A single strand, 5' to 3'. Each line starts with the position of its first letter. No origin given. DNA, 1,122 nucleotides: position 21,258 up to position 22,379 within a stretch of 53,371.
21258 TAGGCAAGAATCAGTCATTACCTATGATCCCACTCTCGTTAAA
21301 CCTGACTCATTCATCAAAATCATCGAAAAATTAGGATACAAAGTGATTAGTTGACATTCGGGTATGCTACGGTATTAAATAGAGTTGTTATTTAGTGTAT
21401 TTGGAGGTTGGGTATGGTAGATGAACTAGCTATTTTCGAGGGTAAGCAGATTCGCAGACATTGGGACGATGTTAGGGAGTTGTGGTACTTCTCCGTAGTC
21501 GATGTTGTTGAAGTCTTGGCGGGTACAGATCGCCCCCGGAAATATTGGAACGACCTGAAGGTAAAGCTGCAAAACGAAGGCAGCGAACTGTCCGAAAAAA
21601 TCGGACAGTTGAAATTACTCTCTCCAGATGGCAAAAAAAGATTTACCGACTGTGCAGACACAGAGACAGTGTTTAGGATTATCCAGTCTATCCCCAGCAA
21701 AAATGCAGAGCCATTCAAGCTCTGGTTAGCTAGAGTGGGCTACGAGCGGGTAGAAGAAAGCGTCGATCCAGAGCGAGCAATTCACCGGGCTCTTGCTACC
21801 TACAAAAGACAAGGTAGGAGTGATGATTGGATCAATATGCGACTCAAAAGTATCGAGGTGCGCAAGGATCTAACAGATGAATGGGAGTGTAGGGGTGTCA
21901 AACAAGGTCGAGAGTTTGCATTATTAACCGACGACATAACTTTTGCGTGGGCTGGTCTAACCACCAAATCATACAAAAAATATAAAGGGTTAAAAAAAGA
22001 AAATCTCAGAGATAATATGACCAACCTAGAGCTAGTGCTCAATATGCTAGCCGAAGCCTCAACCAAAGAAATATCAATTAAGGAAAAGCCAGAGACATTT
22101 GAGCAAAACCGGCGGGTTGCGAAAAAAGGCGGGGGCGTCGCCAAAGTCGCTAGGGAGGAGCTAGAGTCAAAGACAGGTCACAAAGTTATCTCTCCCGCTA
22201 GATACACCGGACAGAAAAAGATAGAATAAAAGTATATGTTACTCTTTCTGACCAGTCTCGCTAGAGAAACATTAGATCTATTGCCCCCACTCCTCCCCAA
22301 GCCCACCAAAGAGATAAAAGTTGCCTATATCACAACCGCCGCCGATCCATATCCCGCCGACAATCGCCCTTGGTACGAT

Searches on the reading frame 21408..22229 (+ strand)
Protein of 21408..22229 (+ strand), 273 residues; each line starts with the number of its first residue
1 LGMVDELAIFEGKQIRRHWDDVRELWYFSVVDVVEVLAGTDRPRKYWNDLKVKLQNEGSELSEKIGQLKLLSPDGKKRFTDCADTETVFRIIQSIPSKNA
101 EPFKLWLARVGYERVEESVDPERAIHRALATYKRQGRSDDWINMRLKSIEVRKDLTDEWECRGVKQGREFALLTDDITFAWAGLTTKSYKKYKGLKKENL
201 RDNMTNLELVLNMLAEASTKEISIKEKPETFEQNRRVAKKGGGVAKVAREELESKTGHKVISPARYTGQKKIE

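Call 43: search_protein_families(library=padloc, max_evalue=0.001, proteins=[window:21408-22229:+])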
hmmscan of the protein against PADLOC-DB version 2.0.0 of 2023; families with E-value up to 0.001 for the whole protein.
window:21408-22229:+ (273 aa): 2 families
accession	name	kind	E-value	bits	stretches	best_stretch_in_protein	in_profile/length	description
PDLC04920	PDC-S13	-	2.1e-125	415.8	1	4-271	4-271/286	-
PDLC04841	PDC-S04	-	5.9e-23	79.9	1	8-109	8-112/292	-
